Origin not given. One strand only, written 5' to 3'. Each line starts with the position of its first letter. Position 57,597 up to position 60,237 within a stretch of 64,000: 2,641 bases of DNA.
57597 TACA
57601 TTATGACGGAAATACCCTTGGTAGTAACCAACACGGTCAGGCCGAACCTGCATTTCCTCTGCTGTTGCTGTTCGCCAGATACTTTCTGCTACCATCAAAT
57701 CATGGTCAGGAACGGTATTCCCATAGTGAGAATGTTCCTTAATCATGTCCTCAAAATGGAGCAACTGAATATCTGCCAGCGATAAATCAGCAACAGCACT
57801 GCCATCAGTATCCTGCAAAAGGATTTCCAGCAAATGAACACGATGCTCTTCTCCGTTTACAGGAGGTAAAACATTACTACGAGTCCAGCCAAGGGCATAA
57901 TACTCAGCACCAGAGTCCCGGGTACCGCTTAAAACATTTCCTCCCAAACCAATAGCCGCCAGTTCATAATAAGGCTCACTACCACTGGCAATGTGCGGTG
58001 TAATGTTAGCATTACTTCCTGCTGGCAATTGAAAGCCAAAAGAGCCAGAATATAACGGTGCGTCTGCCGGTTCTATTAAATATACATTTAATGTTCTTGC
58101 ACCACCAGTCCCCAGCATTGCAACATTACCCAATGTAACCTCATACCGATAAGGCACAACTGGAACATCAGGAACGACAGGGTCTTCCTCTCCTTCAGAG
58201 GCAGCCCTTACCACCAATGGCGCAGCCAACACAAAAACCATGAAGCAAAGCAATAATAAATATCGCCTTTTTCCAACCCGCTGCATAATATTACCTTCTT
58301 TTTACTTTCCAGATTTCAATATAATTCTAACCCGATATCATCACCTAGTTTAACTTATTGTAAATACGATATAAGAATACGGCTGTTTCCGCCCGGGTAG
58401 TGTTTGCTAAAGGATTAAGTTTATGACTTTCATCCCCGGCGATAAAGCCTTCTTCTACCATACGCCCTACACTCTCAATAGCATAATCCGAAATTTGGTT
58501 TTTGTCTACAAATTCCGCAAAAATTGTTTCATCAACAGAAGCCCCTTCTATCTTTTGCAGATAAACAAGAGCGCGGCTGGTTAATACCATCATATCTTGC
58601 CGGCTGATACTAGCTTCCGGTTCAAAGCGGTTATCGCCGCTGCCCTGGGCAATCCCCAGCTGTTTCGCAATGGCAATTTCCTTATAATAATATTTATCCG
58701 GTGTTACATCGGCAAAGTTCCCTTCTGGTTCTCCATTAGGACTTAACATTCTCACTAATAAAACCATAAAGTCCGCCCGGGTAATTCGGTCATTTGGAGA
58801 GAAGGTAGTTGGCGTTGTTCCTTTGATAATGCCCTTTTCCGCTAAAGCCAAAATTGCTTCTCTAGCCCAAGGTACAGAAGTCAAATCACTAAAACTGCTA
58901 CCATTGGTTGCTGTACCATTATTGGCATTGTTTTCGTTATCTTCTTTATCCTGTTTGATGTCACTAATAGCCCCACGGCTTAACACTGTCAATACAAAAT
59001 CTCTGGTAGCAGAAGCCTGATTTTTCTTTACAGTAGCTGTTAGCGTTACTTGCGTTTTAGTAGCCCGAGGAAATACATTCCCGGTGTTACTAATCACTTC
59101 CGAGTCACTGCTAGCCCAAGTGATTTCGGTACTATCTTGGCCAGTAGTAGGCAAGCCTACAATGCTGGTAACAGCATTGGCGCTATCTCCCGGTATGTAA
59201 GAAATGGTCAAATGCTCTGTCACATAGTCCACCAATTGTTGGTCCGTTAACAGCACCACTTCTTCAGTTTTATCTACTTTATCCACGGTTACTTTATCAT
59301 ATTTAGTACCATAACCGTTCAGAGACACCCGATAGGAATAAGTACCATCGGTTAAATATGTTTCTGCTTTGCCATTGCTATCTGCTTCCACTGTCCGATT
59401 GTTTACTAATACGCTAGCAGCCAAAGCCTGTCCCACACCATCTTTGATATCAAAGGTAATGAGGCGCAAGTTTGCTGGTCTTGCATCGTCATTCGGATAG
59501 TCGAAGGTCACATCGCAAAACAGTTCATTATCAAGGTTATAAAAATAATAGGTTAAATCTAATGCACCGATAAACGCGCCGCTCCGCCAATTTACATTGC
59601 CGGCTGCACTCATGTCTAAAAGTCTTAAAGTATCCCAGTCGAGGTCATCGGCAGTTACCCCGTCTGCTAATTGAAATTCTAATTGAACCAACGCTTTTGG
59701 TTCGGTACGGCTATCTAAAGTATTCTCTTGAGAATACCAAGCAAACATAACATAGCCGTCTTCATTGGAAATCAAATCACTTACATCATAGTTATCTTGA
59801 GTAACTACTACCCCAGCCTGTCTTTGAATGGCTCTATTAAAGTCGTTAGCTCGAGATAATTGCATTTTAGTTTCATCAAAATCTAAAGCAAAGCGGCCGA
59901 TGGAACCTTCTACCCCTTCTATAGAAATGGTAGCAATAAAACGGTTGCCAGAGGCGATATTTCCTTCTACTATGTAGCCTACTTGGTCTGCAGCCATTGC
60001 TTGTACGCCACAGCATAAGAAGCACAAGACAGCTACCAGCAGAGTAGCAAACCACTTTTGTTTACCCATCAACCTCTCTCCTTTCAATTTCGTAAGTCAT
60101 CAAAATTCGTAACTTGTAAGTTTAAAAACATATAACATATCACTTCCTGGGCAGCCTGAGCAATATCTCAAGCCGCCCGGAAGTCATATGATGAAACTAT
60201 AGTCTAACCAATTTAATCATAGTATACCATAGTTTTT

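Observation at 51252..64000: Contiguous block of five giant secreted proteins with SLH, cohesin-like and dockerin-like modules: a putative cell-surface cohesin-dockerin assembly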

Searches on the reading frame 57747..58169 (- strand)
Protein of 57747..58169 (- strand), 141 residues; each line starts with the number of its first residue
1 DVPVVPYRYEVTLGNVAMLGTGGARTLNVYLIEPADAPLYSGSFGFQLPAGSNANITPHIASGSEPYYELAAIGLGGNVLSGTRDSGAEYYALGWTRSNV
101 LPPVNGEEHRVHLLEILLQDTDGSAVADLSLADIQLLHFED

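Call 81: search_solved_structures(query=A7, max_evalue=10, show_alignments=1)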
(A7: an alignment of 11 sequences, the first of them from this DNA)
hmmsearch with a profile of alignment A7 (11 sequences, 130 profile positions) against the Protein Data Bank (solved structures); distinct sequences matched with E-value up to 10: 4.
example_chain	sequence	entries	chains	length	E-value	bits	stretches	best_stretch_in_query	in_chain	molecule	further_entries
1q77_A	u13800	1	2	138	0.73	13.2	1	35-91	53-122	Hypothetical protein AQ_178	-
5av7_A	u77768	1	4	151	0.78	13.1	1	22-51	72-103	Lectin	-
1ouw_A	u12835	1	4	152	0.79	13.1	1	22-51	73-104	lectin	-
5xfi_A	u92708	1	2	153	0.8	13.1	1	22-51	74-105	Lectin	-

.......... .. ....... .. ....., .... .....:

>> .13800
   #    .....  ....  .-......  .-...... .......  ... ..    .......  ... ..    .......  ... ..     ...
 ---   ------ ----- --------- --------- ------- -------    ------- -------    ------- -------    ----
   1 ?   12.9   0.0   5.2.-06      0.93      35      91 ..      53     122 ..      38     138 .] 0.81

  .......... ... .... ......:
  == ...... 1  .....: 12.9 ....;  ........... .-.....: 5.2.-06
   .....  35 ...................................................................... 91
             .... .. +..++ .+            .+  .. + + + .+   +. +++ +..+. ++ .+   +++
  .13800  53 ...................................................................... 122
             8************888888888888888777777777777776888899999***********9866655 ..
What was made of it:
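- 57756..58151 (-): P3 N-terminal cohesin module (residues about 46-177). No direct PDB hit (call 81).
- On Cohesin module (Pfam PF00963; types I-III): P3-N: no direct PDB hit (call 81).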

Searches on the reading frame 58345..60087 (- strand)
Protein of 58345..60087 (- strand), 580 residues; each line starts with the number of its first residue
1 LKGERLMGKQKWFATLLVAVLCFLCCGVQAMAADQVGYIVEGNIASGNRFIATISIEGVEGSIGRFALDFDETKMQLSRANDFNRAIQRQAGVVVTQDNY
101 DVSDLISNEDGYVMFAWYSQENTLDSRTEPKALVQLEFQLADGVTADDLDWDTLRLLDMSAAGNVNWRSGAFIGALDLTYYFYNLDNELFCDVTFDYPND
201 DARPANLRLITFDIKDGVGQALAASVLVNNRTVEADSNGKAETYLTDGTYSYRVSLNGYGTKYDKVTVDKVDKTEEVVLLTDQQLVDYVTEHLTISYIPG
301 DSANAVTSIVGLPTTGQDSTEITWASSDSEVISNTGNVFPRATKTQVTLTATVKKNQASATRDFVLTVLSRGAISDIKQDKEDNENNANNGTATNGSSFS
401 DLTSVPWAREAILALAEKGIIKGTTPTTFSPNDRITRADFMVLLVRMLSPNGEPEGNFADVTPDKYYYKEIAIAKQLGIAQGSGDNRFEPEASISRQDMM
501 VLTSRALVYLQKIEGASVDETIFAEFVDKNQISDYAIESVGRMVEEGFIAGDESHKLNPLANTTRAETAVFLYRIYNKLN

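Call 3: search_protein_families(library=pfam, proteins=[window:58345-60087:-], max_evalue=0.1)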
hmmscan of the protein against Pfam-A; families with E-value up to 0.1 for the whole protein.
window:58345-60087:- (580 aa): 5 families
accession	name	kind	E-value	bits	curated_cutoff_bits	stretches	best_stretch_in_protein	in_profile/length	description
PF00395.25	SLH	-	5.1e-32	110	20.8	3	398-440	1-43/44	S-layer homology domain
PF20578.4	aBig_2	-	3.3e-22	78.5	27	1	289-370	4-88/89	Atrophied bacterial Ig domain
PF13620.12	CarboxypepD_reg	-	0.0046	17.7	32.3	1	224-275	17-76/82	Carboxypeptidase regulatory-like domain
PF13715.12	CarbopepD_reg_2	-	0.029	14.8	32.2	1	224-285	17-82/88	CarboxypepD_reg-like domain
PF08308.17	PEGA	-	0.051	13.9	20.8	0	243-274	29-61/71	PEGA domain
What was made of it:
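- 58345..60069 (-): P4: SLH-anchoring monovalent scaffoldin (574 aa from the ATG at 60069; 580 aa from the TTG at 60087). Order: cohesin, CarboxypepD_reg-like, aBig_2, three SLH repeats. Pfam results in call 3.
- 58978..59223 (-): P4 aBig_2 (atrophied bacterial Ig) domain. Pfam PF20578 E 3.3e-22 (call 3)
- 58366..58914 (-): P4 triple SLH cell-wall anchor. Pfam SLH E 5.1e-32, 3 stretches (call 3).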

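Call 7: search_solved_structures(query=window:58345-60087:-, max_evalue=1, show_alignments=2)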
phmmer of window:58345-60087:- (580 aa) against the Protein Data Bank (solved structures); distinct sequences matched with E-value up to 1: 10.
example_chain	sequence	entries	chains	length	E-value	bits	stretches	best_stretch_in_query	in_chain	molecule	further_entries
6bt4_A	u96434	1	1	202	6.3e-13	51.3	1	395-574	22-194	S-layer protein sap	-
3pyw_A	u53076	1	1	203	1.1e-12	50.5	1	396-574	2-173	S-layer protein sap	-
9g93_A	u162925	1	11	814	8.7e-12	47.5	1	392-574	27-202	S-layer protein sap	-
4aq1_C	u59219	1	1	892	2.5e-09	39.4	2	398-504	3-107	SBSB PROTEIN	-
4aq1_A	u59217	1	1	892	2.5e-09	39.4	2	398-504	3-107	SBSB PROTEIN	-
5ho0_A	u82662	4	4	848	1.3e-07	33.8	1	281-373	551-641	Extracellular arabinanase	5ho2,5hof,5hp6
5ho9_A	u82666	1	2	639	3.9e-07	32.2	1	281-369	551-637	Extracellular arabinanase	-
8bz2_A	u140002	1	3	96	0.00025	22.9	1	457-509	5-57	S-layer homology domain-containing protein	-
8bym_A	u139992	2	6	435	0.0016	20.3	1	456-509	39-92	S-layer homology domain-containing protein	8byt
8bys_A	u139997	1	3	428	0.0016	20.2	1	397-508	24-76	S-layer homology domain-containing protein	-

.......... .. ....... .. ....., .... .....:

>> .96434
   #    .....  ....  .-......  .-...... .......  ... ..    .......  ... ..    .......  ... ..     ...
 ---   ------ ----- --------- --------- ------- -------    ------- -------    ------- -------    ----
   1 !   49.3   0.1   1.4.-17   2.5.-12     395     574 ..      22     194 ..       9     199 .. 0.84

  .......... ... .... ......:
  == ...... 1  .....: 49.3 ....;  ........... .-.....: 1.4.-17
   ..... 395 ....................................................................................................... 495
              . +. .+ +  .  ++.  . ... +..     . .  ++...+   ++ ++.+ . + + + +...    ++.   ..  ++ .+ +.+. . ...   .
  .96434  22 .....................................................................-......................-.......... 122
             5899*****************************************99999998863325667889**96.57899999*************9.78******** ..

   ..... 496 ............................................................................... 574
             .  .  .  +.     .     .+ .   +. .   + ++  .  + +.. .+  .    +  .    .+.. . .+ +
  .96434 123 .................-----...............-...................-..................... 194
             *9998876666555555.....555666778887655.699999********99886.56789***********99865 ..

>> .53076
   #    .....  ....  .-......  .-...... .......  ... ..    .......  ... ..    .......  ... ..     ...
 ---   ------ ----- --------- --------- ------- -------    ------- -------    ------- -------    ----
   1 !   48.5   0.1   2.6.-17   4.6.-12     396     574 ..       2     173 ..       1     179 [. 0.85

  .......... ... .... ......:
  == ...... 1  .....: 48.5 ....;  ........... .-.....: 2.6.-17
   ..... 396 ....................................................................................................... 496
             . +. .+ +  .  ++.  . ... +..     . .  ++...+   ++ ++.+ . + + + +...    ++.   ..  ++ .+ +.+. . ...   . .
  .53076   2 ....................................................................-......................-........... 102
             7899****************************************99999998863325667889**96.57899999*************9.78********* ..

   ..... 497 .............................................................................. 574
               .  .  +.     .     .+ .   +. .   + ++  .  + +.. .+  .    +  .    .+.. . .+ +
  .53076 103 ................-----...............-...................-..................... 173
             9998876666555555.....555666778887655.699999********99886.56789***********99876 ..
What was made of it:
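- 58366..58914 (-): PDB: B. anthracis Sap SLH domain, E 6e-13 (call 7).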

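Call 10: find_encoding_contigs(protein=window:58345-60087:-, flank=10000, max_places=6)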
Protein window:58345-60087:- (580 aa): no gene with exactly this product is on record in the collection.

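Call 11: find_encoding_contigs(protein=window:58345-60069:-, flank=10000, max_places=6)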
Protein window:58345-60069:- (574 aa): 1 contig read that carries it; 1 place shown.
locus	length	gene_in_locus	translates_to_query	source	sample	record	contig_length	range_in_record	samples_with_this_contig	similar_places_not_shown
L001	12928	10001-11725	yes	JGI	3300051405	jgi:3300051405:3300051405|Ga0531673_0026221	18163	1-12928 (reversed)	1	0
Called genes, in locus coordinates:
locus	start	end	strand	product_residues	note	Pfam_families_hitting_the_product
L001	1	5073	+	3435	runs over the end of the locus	?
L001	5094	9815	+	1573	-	PF13715:CarbopepD_reg_2 (faint), PF13620:CarboxypepD_reg (weak)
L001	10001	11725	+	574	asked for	PF20578:aBig_2, PF00395:SLH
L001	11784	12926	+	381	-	?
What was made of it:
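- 58345..60069 (-): The exact 574-aa product is on record (call 11).
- Checked: That exact product is on record in public assemblies (call 11).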

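Call 14: search_protein_families(library=pfam, proteins=[L001:5094-9815:+, L001:295-5073:+], max_evalue=10)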
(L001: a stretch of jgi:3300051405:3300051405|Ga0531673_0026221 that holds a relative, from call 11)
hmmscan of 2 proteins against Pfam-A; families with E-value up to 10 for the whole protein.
L001:5094-9815:+ (1573 aa): 10 families
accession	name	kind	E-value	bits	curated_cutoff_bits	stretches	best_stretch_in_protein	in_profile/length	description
PF13620.12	CarboxypepD_reg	-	1.4e-20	73.9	32.3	4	481-555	6-71/82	Carboxypeptidase regulatory-like domain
PF13715.12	CarbopepD_reg_2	-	8.3e-08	32.6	32.2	3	481-557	5-68/88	CarboxypepD_reg-like domain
PF08308.17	PEGA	-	0.00032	21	20.8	0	525-552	27-56/71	PEGA domain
PF11974.14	bMG3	-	0.00053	20.3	34.9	1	837-888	15-61/103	Bacterial alpha-2-macroglobulin MG3 domain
PF02839.19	CBM_5_12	-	0.014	15.9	26.2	1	292-309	10-31/44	Carbohydrate-binding module family 5/12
PF10794.15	DUF2606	-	0.015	15.5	25.4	1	472-542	43-112/134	Protein of unknown function (DUF2606)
PF07949.17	YbbR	-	0.018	15.8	22.3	1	975-1036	6-67/81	YbbR-like protein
PF10670.15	DUF4198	-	0.1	13.1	34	2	846-893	156-203/209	Domain of unknown function (DUF4198)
PF22184.2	CBM_56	-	0.18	12.5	27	1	1109-1176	4-64/75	Carbohydrate binding module family 56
PF05506.17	PLipase_C_C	-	0.93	10.9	24.4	1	1046-1091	1-46/80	Bacterial phospholipase C, C-terminal domain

L001:295-5073:+ (1592 aa): 16 families
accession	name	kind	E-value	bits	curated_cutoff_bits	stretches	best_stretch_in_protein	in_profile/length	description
PF00041.27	fn3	-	1.5e-79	262.7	25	12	466-549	2-81/84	Fibronectin type III domain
PF16656.11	Pur_ac_phosph_N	-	5.6e-15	56.1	30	4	86-157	14-88/93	Purple acid Phosphatase, N-terminal domain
PF25059.1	FN3_DSCAM-DSCAML_C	-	3.9e-14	53.2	39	3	96-159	15-75/89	DSCAM/DSCAML C-terminal Fn3-like domain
PF25523.1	Ig_RIMBP2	-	3.1e-12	46.9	27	5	691-749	2-60/105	RIMBP2-like, immunoglobulin-like domain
PF00404.24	Dockerin_1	-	6.9e-09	36.2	22.9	1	1529-1575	2-52/57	Dockerin type I domain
PF24489.1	Ig_J_second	-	2.3e-07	31.3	27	2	466-542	2-83/105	Tip attachment protein J second Ig-like domain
PF16794.11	fn3_4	-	2.3e-06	27.9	27.1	1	472-510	12-51/103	Fibronectin-III type domain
PF18370.7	RGI_lyase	-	3.4e-05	24.6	27.8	2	362-404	16-55/86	Rhamnogalacturonan I lyases beta-sheet domain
PF16303.10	DUF4945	-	0.00011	22.7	28.4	1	889-912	20-42/115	Domain of unknown function (DUF4945)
PF21454.2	MSP1_barrel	-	0.0085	16.6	27.8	1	164-249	14-103/112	Major structural protein 1, jelly-roll domain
PF23608.1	Ig_ILCR1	-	0.022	15.2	27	0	894-952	12-70/114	ILCR1 Ig-like domain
PF21466.3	GH101_dom-5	-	0.027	14.7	27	0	1117-1146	35-64/145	Endo-alpha-N-acetylgalactosaminidase, domain 5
PF24221.1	Fn3_nematode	-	0.098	12.9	27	1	898-969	16-99/127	Nematode fibronectin type-III domain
PF17789.7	MG4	-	0.24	12.1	24.7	0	228-256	12-40/95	Macroglobulin domain MG4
PF19433.5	NDNF_C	-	1.9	8.3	26.5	0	217-248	133-164/175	Neuron-derived Neurotrophic Factor C-terminal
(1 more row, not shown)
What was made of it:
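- On Dockerin (Pfam PF00404 Dockerin_1): P6 tail: 36.2 bits, met (call 14).
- P6 dockerin: above the Pfam cut-off, 36.2 against 22.9 bits (call 14).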

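Call 86: find_related_loci(query=L001:295-1494:+, collection=metagenome_contigs, flank=10000)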
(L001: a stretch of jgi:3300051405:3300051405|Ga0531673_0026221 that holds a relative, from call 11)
Query L001:295-1494:+ (400 aa) in metagenome_contigs; peptide patterns used: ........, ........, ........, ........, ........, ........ (x = any residue, [..] = any of these).
51 stretches matched a pattern, but none encodes a relative of the query by tblastn (E <= 1e-3).
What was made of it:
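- Tried and rejected: The attempt to recover the N-terminus of P6 from metagenome contigs found nothing (call 86).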

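Call 95: search_protein_families(library=ncbifam, proteins=[window:58345-60069:-, L001:5094-9815:+, L001:295-5073:+], max_evalue=0.01)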
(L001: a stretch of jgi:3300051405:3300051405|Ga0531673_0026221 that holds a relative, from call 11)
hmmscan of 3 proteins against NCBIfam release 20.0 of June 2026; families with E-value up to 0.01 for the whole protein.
window:58345-60069:- (574 aa): 1 family
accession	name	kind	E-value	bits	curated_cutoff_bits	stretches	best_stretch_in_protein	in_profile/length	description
NF033190.2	inl_like_NEAT_1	exception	1.4e-12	46.8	1275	1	384-569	573-751/754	NEAT domain-containing leucine-rich repeat protein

L001:5094-9815:+ (1573 aa): 0 families

L001:295-5073:+ (1592 aa): 2 families
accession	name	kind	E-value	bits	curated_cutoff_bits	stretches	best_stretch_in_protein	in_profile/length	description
NF041611.1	exoglucan_CbhB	equivalog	5.7e-22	77.6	1950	5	1174-1324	705-849/997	exoglucanase CbhB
NF045522.1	MXAN_2561_fam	equivalog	2.5e-08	33.7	150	1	72-150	169-246/304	MXAN_2561 family MXYO-CTERM-anchored protein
